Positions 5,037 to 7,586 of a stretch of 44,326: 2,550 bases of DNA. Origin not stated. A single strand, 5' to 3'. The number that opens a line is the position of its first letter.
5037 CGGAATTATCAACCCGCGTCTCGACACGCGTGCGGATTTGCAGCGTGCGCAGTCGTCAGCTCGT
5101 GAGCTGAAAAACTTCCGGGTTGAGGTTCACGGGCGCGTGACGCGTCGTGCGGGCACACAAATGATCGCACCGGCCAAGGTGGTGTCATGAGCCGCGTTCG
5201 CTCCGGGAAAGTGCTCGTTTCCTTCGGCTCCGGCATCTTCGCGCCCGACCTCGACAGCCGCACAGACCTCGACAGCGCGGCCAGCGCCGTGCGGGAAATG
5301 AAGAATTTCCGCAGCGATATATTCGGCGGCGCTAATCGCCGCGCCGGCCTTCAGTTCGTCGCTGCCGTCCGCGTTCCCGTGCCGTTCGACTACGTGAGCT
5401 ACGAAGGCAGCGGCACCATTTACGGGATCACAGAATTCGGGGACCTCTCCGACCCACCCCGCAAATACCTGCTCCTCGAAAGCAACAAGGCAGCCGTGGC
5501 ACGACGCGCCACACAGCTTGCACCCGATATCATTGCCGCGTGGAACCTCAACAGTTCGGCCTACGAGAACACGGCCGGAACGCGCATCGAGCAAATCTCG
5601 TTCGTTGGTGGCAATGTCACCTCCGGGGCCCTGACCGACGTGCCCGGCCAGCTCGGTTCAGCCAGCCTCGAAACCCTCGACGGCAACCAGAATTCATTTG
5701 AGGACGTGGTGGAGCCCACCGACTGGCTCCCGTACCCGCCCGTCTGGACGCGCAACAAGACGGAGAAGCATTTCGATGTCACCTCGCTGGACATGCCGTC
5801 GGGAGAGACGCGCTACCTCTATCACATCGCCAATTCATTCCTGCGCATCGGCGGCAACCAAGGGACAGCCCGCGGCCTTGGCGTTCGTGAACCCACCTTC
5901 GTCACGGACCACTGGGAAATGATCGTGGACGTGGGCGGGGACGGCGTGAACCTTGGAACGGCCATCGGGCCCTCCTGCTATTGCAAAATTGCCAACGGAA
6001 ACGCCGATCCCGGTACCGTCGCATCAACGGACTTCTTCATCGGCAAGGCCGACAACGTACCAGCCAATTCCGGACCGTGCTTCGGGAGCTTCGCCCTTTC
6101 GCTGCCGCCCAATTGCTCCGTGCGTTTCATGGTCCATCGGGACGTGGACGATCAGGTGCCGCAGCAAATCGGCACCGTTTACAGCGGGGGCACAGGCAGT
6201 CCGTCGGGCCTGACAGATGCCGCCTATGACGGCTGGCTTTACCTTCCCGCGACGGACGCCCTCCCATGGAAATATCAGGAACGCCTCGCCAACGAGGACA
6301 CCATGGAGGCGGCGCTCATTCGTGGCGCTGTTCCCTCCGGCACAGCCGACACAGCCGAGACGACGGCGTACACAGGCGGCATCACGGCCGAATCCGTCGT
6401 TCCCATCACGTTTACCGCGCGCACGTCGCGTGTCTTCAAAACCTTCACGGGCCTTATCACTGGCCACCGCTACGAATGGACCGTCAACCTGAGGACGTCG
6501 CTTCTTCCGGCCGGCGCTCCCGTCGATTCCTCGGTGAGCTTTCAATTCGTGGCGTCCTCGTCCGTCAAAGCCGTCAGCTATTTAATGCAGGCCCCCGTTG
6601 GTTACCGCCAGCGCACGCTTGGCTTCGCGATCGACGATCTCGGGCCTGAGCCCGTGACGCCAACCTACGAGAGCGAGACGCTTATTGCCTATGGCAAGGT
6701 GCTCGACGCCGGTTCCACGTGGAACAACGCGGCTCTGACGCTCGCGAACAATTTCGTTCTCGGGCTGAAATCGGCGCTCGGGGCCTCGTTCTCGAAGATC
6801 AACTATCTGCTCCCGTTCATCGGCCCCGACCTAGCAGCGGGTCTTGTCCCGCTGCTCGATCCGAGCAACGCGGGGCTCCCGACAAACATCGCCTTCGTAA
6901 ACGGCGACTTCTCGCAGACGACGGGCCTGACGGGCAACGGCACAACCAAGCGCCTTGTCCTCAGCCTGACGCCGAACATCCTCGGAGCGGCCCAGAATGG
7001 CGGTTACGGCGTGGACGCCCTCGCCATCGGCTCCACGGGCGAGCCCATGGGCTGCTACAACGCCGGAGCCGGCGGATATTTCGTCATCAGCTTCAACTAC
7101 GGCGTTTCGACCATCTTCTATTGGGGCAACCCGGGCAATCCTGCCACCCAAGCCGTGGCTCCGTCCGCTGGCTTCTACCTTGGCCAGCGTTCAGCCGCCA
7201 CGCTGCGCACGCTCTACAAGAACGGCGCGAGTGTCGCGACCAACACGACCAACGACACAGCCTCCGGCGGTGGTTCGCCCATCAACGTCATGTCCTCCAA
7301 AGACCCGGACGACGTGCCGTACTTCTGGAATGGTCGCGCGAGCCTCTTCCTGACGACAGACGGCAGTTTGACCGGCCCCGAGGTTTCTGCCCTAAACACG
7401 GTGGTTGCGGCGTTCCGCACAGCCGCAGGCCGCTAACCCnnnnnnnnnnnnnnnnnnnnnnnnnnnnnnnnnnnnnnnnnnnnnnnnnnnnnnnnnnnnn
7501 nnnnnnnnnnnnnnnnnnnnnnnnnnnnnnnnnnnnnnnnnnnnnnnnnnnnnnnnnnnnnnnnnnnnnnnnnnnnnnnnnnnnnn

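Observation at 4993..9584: T7-type nozzle gene split into modules: N-terminal module present twice, nozzle body lacking it and following in frame after TAA-CCC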

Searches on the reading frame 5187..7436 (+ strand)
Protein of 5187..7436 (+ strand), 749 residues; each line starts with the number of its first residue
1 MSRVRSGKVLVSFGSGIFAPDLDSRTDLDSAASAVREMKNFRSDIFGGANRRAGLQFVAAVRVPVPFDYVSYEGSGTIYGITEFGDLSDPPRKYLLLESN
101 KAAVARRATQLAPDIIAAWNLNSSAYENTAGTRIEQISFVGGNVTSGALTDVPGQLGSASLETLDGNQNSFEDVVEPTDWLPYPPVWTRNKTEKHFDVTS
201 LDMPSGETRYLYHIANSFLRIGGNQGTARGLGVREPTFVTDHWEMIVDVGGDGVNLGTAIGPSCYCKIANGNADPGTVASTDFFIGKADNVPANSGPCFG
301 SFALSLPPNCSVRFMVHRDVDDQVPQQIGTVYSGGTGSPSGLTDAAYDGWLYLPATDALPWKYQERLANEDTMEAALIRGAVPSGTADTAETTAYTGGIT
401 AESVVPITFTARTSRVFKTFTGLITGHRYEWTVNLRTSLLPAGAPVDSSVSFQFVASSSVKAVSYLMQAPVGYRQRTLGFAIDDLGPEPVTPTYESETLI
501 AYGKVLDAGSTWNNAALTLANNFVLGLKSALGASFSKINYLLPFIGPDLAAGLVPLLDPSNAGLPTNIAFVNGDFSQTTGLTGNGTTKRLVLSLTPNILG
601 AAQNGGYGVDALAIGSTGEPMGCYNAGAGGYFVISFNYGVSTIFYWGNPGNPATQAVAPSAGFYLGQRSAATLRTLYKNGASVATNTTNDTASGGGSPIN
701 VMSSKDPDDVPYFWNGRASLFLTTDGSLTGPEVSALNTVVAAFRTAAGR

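Call 6: search_protein_families(library=pfam, proteins=[window:5187-7436:+], max_evalue=0.1)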
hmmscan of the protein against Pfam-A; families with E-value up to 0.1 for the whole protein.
window:5187-7436:+ (749 aa): 0 families

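Call 7: search_protein_families(library=phrogs, proteins=[window:5187-7436:+], max_evalue=0.01)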
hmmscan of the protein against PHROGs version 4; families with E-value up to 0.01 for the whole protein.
window:5187-7436:+ (749 aa): 3 families
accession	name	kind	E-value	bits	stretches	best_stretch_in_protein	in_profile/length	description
phrog_376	-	tail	1.3e-09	38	1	11-86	9-85/712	tail protein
phrog_17104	-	unknown function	2.6e-06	28.3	1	520-590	38-103/264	-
phrog_20269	-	unknown function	0.00041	20.5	1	12-64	9-61/374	-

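Call 16: find_homologous_proteins(query=window:5187-7436:+, max_evalue=0.001)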
Query window:5187-7436:+ (749 aa): 11 proteins with E <= 0.001 among 8000 candidates.
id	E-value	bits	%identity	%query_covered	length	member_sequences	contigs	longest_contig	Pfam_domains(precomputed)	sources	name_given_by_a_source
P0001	0.0e+0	1689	100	100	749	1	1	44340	-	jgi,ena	-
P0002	6.9e-202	691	50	100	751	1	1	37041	-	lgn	-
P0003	6.0e-175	602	46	100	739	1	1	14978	-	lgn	-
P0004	2.4e-169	583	48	89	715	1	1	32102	-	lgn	-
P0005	4.5e-142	493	41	97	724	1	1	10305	-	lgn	-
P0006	1.5e-71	260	28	86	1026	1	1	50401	-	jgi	jgi:hypothetical protein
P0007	2.5e-60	223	31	84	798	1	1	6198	PF05345.19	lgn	-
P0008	3.3e-58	216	30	99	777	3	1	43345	-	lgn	-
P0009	2.6e-51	193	31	90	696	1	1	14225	-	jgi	jgi:hypothetical protein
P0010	3.9e-43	166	31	94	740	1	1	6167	-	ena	-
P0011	2.0e-29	121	29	56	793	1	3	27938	PF09206.19,PF05345.19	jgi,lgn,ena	-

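Call 18: find_encoding_contigs(protein=P0002, flank=6000, max_places=3)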
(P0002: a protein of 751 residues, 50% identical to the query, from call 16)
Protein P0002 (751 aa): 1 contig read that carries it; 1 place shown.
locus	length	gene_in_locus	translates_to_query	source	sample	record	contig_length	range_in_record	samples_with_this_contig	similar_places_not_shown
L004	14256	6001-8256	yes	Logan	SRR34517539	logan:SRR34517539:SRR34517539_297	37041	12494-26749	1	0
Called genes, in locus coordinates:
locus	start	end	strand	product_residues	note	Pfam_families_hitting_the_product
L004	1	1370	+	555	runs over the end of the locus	PF12236:Head-tail_con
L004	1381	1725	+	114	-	PF25181:Phage_Bbp19 (weak)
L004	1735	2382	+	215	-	-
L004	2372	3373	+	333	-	-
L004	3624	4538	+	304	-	PF19821:Phage_capsid_2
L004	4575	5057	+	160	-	-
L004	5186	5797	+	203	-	-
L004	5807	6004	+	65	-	-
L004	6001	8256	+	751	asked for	-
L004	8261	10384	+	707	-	-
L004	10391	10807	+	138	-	-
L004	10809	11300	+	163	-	-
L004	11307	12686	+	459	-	-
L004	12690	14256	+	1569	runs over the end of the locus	-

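Call 19: find_encoding_contigs(protein=P0004, flank=6000, max_places=3)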
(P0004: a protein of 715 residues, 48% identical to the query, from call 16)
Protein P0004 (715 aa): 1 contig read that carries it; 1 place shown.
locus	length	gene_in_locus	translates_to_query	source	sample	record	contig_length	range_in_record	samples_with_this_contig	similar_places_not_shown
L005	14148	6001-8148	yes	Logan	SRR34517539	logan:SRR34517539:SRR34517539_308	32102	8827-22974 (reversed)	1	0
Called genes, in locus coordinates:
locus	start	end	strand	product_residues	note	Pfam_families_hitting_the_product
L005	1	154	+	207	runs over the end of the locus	PF01841:Transglut_core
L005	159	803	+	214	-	-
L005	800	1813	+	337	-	-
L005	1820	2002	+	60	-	-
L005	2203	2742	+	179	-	-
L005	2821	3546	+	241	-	-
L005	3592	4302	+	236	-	-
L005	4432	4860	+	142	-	-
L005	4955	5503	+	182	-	-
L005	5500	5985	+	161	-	-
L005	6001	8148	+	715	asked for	-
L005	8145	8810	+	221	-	-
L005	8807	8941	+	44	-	-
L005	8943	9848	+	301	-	-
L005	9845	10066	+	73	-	-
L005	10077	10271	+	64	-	-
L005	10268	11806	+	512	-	-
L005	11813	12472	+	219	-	PF00657:Lipase_GDSL (faint), PF13472:Lipase_GDSL_2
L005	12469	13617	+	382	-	-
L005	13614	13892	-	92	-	-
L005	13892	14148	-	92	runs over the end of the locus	-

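Call 20: find_encoding_contigs(protein=P0003, flank=6000, max_places=3)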
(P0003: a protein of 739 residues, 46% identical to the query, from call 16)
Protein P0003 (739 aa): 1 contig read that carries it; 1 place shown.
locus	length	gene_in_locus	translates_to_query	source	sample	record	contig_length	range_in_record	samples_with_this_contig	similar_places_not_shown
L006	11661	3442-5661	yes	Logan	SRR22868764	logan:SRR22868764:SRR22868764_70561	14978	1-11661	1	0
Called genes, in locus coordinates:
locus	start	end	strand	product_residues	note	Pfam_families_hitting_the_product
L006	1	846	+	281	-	?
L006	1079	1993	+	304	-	PF19821:Phage_capsid_2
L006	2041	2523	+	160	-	-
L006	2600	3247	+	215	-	-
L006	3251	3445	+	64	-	-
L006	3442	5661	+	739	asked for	-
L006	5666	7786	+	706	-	-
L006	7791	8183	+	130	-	-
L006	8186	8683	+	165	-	-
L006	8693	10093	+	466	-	-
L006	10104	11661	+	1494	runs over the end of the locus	-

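Call 23: find_encoding_contigs(protein=P0005, flank=6000, max_places=3)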
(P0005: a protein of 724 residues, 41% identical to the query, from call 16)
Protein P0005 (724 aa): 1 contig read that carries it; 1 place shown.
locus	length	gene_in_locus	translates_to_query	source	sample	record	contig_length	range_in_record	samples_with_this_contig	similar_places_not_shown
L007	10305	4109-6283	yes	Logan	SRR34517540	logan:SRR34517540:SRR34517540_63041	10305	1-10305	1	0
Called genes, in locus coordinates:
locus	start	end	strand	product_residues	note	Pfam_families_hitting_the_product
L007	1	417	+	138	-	?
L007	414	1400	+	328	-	-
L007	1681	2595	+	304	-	PF19821:Phage_capsid_2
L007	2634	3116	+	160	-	-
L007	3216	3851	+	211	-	-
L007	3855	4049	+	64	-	-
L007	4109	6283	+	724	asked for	-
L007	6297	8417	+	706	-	-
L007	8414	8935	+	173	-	-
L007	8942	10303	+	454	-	?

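Call 24: find_encoding_contigs(protein=P0008, flank=6000, max_places=3)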
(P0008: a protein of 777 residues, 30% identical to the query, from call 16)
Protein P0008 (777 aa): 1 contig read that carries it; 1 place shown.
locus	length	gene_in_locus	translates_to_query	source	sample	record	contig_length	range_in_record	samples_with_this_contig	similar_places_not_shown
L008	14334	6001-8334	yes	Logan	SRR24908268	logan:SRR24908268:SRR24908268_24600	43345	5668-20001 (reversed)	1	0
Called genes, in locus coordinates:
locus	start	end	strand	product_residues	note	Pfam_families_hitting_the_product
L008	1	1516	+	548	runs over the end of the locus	PF12236:Head-tail_con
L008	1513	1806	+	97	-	PF25181:Phage_Bbp19 (faint)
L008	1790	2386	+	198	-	-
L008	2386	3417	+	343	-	-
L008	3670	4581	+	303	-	PF19821:Phage_capsid_2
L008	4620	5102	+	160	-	-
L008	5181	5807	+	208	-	-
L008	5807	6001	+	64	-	-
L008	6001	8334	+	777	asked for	-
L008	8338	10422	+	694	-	-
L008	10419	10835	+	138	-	-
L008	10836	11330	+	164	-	-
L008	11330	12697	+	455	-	-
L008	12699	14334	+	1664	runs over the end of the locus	-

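Call 25: find_encoding_contigs(protein=P0006, flank=6000, max_places=3)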
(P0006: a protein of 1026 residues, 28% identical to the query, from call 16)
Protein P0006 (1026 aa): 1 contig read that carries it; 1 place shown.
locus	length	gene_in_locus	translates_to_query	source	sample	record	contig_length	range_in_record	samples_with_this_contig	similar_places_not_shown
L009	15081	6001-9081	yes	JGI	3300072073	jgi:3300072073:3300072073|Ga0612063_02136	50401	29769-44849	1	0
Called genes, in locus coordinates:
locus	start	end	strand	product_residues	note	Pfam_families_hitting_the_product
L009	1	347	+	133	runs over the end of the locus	-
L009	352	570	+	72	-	-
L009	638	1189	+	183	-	-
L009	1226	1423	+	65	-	-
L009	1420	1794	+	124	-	-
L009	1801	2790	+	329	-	-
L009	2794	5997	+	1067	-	PF05345:He_PIG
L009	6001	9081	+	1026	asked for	-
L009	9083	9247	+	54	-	-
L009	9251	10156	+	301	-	-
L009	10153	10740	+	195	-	PF20043:DUF6445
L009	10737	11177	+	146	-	PF00583:Acetyltransf_1, PF13508:Acetyltransf_7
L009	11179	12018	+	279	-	-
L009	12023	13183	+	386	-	-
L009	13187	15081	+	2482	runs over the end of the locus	?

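Call 29: search_solved_structures(query=window:5187-7436:+, max_evalue=1, show_alignments=2)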
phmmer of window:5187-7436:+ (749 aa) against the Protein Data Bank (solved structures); distinct sequences matched with E-value up to 1: 0.

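Call 41: find_related_loci(query=A1, collection=viral_contigs, flank=4000)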
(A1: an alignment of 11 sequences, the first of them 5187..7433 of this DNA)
Query A1 (749 aa) in viral_contigs; peptide patterns used: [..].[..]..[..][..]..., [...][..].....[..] (x = any residue, [..] = any of these).
52 stretches matched a pattern; 3 encode a relative of the query (tblastn E <= 1e-3); 3 distinct loci.
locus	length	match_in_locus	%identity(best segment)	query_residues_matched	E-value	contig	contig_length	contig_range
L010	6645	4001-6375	33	1-740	1e-99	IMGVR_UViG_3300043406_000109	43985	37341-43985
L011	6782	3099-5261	29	5-693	7e-56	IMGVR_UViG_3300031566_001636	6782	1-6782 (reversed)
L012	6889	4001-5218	29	66-486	5e-36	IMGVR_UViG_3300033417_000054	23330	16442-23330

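Call 44: predict_structure(alignment_id=A1)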
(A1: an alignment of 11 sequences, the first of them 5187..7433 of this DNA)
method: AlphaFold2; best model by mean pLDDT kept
length: 749 residues; sequences in the alignment: 11
mean_pLDDT: 63.1   pTM: 0.59
mean pLDDT of the five models: 63.1, 59.7, 59.5, 59.4, 56.8
residues with pLDDT >= 90: 55; 70-90: 294; 50-70: 130; < 50: 270
segments of 3 or more residues with pLDDT < 50: 1-63, 110-116, 136-154, 158-166, 221-223, 326-348, 568-587, 595-717
pLDDT, mean of each block of 10 residues (from residue 1): 30 34 35 37 33 36 64 90 80 77 61 48 63 52 36 45 48 57 73 79 67 61 59 81 85 74 84 74 81 77 88 77 52 34 45 78 77 85 79 88 88 90 88 90 83 88 90 89 80 82 87 86 88 77 74 78 60 38 44 50 36 31 35 39 39 36 40 42 38 35 41 46 60 70 68
secondary structure, 60 per line:
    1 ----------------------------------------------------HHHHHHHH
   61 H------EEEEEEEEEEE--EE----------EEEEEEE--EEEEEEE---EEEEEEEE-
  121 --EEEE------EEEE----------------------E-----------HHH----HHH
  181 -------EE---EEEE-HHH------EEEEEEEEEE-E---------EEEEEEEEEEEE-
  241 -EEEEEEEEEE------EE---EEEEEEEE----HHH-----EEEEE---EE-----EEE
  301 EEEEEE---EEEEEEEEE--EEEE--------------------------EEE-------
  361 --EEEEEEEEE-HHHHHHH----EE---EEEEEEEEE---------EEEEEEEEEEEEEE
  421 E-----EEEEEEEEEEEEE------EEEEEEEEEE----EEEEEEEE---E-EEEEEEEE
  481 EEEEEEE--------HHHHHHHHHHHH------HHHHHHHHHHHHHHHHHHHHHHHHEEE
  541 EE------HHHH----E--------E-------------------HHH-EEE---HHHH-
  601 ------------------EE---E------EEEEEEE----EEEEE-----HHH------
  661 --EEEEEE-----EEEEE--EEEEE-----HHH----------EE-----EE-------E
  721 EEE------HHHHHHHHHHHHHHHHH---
elements in order (helices of 4 or more, strands of 3 or more residues): H53-61 E68-78 E93-99 E102-108 E112-119 E123-126 E133-136 E193-196 E207-216 E228-239 E242-251 E263-270 E283-287 E298-306 E310-318 E321-324 E351-353 E363-371 H373-379 E389-397 E407-421 E427-439 E446-455 E460-467 E473-487 H496-507 H514-537 E538-542 H549-552 E590-592 H596-599 E631-637 E642-646 E663-668 E674-678 E681-685 E720-723 H730-746

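Call 47: fold_search(model_id=the predicted structure, library=pdb)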
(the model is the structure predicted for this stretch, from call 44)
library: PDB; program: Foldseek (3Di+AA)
matches with E <= 10: 1235; with E <= 0.001: 6
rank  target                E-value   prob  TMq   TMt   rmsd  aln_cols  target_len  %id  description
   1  6o2n_Z                1.9e-04  0.16  0.07  0.07  25.0       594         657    8  CDTb Double Heptamer Short Form Modeled from Cryo-EM Map Reconstructed using C7 Symmetry (released 2019-10-30)
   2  4xup_B                3.4e-04  0.60  0.11  0.19  17.3       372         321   10  Structure of the N-terminal CBM22-1-CBM22-2 tandem domain from Paenibacillus barcinonensis Xyn10C (released 2015-06-03)
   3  1uik_A                7.9e-04  0.21  0.07  0.12  24.4       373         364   12  Crystal structure of soybean beta-conglycinin alpha prime homotrimer (released 2004-07-16)
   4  4xup_A                8.8e-04  0.54  0.10  0.19  20.1       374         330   11  Structure of the N-terminal CBM22-1-CBM22-2 tandem domain from Paenibacillus barcinonensis Xyn10C (released 2015-06-03)
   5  4xup_D                9.3e-04  0.54  0.09  0.19  22.7       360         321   10  Structure of the N-terminal CBM22-1-CBM22-2 tandem domain from Paenibacillus barcinonensis Xyn10C (released 2015-06-03)
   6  5e1r_B                9.8e-04  0.21  0.06  0.11  23.2       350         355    8  Crystal structure of pecan (carya illinoinensis) vicilin, a new food allergen (released 2016-08-10)
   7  3gc3_A                1.1e-03  0.28  0.08  0.14  22.6       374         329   10  Crystal Structure of Arrestin2S and Clathrin (released 2009-08-25)
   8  2uya                  1.1e-03  0.09  0.05  0.09  24.9       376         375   10  DEL162-163 mutant of Bacillus subtilis Oxalate Decarboxylase OxdC (released 2007-08-21)
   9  4xup_F                1.2e-03  0.51  0.09  0.19  22.8       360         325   10  Structure of the N-terminal CBM22-1-CBM22-2 tandem domain from Paenibacillus barcinonensis Xyn10C (released 2015-06-03)
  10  4w8j                  1.3e-03  0.23  0.08  0.06  38.2       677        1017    8  Structure of the full-length insecticidal protein Cry1Ac reveals intriguing details of toxin packaging into in vivo form (released 2014-09-17)
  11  3wov                  1.7e-03  0.54  0.08  0.11  21.1       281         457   10  Crystal structure of the C-terminal globular domain of oligosaccharyltransferase (PaAglB-L, Q9V250_PYRAB, PAB2202) from  (released 2014-01-22)
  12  1ipj_B                2.4e-03  0.11  0.06  0.10  23.9       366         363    8  CRYSTAL STRUCTURES OF RECOMBINANT AND NATIVE SOYBEAN BETA-CONGLYCININ BETA HOMOTRIMERS COMPLEXES WITH N-ACETYL-D-GLUCO (released 2002-05-16)
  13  6v7j_B                2.4e-03  0.10  0.06  0.09  23.6       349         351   10  The C2221 crystal form of canavalin at 173 K (released 2020-02-19)
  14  4h3w_A                2.8e-03  0.12  0.07  0.11  23.1       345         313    8  Crystal structure of a putative secreted protein (BDI_1231) from Parabacteroides distasonis ATCC 8503 at 2.00 A resolu (released 2012-11-14)
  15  9efg_A                2.8e-03  0.11  0.07  0.08  24.7       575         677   10  VIP3Cb1 Toxin structure (released 2025-06-18)
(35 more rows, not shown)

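Call 74: search_protein_families(library=pfam, alignment_id=A1, max_evalue=0.05)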
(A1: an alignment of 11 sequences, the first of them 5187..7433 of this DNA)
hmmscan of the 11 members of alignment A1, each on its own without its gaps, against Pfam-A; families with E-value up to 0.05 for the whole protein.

A. member 1, window:5187-7433:+ (749 aa): 0 families

B. families by the number of members that match (of 11 scanned): 4 families
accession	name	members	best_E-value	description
PF13385.13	Laminin_G_3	3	6.2e-05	Concanavalin A-like lectin/glucanases superfamily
PF05345.18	He_PIG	2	4.5e-10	Putative Ig domain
PF09206.18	ArabFuran-catal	2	4.6e-06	Alpha-L-arabinofuranosidase B, catalytic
PF00801.26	PKD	1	0.043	PKD domain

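Call 76: search_protein_families(library=phrogs, proteins=[L005:159-803:+, L005:800-1813:+, L005:2821-3546:+, L005:3592-4302:+, L005:4955-5503:+, L005:5500-5985:+, L005:8145-8810:+, L005:8943-9848:+, L005:10268-11806:+, L005:12469-13617:+], max_evalue=0.001)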
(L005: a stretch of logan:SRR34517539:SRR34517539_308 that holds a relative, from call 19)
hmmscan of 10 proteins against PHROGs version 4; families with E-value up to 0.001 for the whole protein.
L005:159-803:+ (214 aa): 0 families

L005:800-1813:+ (337 aa): 0 families

L005:2821-3546:+ (241 aa): 0 families

L005:3592-4302:+ (236 aa): 0 families

L005:4955-5503:+ (182 aa): 0 families

L005:5500-5985:+ (161 aa): 0 families

L005:8145-8810:+ (221 aa): 0 families

L005:8943-9848:+ (301 aa): 0 families

L005:10268-11806:+ (512 aa): 0 families

L005:12469-13617:+ (382 aa): 0 families

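Call 86: search_dna_similar(query=window:5187-7433:+, collection=phages, mode=protein, max_rows=15, max_evalue=0.001)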
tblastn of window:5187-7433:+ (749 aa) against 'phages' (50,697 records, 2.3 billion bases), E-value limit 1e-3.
Records with a match: 1; places in all: 1; records where one place covers at least 80% of the query: 0.
Best place of each record, by identity: <60% 1.
By first word of the organism name: Pelagibacter 1.
By host as written in the record: Candidatus Pelagibacter sp. HTCC1062 1.
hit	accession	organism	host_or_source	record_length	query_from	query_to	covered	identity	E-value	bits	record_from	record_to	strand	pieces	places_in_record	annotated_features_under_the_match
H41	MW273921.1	Pelagibacter phage HTVC028P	Candidatus Pelagibacter sp. HTCC1062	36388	5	104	13%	35.8%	4e-5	53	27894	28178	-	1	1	putative tail tubular B | hypothetical protein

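Call 87: get_annotated_region(hit=H41, flank=3500)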
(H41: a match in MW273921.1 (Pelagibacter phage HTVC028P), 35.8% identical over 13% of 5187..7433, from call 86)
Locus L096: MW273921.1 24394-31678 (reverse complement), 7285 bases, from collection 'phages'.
description: Pelagibacter phage HTVC028P, complete genome.
organism: Pelagibacter phage HTVC028P (NCBI taxid 2796519)
taxonomy: Viruses; Duplodnaviria; Heunggongvirae; Uroviricota; Caudoviricetes
host: Candidatus Pelagibacter sp. HTCC1062; source: seawater; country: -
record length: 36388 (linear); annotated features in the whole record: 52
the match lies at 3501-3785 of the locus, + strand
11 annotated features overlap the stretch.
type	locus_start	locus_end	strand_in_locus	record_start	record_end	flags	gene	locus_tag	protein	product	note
CDS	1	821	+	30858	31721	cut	-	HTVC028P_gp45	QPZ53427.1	putative capsid assembly protein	-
CDS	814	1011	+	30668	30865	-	-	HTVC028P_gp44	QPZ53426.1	hypothetical protein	-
CDS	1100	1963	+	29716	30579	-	-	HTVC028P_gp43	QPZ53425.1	putative major capsid protein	-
CDS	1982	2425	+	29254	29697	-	-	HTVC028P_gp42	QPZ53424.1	hypothetical protein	-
CDS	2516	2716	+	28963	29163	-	-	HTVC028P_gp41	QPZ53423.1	hypothetical protein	-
CDS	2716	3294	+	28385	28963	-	-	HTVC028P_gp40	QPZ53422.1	putative tail tubular A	-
CDS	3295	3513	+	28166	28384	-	-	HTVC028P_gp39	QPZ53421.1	hypothetical protein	-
CDS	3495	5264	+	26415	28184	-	-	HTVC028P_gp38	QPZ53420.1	putative tail tubular B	-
CDS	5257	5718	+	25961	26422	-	-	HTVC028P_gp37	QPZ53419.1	putative acetyltransferase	-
CDS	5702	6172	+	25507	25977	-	-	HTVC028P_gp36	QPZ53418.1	putative internal protein A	-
CDS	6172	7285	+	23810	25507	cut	-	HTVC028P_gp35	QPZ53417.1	hypothetical protein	-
